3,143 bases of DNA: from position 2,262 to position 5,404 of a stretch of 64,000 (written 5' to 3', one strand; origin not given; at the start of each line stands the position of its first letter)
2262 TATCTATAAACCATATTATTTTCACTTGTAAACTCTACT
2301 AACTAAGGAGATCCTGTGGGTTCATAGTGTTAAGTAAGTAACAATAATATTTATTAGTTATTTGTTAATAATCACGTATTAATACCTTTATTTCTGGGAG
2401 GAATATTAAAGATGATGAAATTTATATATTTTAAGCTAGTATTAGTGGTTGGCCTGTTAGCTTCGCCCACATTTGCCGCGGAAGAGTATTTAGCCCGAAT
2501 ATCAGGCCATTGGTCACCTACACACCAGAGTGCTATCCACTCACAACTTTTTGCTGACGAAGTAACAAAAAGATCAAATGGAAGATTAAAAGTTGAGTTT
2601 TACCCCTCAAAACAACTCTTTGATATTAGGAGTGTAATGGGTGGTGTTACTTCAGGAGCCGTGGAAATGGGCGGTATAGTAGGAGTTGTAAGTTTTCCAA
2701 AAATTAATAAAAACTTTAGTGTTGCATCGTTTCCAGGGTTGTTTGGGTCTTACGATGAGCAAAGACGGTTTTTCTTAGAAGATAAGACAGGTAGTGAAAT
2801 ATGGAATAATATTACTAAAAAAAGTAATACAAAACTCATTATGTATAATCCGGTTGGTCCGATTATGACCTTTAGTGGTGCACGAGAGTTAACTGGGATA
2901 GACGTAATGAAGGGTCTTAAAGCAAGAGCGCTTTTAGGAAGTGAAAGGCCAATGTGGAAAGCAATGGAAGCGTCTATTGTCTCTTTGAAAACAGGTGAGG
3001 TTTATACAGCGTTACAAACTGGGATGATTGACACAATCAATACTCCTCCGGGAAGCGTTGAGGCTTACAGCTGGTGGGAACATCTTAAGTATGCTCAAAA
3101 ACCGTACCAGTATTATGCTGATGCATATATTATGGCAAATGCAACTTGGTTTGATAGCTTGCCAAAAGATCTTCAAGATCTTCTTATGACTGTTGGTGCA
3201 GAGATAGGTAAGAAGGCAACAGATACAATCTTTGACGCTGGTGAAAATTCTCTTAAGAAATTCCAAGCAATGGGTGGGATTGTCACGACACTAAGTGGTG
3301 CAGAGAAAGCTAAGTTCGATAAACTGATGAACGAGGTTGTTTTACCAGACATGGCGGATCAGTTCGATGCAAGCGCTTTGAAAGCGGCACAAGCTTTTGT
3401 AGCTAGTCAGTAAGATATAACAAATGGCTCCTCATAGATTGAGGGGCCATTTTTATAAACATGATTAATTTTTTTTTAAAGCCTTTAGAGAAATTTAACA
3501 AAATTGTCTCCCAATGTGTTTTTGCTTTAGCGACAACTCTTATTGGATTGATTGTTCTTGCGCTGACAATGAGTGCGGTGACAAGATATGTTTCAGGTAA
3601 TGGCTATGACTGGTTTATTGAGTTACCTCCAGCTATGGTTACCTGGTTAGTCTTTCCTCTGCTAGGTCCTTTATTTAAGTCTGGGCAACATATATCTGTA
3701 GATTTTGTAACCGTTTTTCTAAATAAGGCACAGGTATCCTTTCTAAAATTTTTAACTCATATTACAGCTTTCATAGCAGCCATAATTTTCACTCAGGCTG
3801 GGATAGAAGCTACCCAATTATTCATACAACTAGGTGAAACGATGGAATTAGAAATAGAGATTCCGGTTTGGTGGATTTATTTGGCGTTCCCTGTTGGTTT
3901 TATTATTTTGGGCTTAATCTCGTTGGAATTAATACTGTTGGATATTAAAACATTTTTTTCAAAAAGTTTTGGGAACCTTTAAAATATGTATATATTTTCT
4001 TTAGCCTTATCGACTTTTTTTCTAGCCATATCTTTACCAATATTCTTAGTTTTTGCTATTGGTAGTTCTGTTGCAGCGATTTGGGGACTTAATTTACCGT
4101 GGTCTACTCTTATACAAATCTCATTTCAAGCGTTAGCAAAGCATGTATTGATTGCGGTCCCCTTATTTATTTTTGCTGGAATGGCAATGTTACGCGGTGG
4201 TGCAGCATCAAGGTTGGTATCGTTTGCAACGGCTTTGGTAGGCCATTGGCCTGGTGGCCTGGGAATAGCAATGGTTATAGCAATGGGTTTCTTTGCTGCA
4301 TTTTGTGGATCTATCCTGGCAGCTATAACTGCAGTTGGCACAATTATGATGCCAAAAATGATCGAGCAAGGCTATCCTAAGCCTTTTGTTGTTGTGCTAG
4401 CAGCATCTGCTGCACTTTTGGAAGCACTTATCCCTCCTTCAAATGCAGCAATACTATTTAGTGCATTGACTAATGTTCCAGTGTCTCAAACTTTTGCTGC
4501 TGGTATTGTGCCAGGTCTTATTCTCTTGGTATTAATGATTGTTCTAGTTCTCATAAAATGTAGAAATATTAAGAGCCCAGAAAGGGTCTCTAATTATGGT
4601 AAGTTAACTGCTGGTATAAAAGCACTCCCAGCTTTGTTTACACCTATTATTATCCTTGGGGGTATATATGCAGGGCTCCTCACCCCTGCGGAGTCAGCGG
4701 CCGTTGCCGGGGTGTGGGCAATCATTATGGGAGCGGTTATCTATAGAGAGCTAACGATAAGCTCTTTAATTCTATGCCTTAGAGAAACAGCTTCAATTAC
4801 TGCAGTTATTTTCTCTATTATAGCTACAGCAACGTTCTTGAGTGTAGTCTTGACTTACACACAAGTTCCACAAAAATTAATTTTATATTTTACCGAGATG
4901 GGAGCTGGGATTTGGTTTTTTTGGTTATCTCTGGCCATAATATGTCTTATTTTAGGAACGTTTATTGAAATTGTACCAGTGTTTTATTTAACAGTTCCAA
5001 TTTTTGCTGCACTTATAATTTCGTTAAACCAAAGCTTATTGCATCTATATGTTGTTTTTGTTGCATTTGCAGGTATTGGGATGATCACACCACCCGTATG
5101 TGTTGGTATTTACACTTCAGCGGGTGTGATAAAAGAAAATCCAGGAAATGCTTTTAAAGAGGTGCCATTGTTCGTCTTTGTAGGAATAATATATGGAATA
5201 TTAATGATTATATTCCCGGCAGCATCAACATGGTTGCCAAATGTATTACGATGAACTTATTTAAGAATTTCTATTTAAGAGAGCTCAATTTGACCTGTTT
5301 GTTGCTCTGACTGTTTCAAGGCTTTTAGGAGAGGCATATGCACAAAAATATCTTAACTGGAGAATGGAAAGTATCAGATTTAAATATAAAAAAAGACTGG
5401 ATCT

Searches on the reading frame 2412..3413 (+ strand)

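Call 97: search_protein_families(library=pfam, proteins=[window:2412-3413:+], max_evalue=0.00001)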
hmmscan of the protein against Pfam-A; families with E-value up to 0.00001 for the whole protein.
window:2412-3413:+ (333 aa): 1 family
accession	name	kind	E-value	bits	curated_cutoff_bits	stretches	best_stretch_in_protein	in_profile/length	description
PF03480.18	DctP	-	1.2e-40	140.1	23.4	1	33-310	4-279/286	Bacterial extracellular solute-binding protein, family 7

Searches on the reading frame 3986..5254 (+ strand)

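Call 97: search_protein_families(library=pfam, proteins=[window:3986-5254:+], max_evalue=0.00001)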
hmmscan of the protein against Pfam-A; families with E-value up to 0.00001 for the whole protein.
window:3986-5254:+ (422 aa): 1 family
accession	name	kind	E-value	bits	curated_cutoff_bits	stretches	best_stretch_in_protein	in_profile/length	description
PF06808.19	DctM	-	2.4e-82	277.4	23.8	1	11-412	6-412/413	Tripartite ATP-independent periplasmic transporter, DctM component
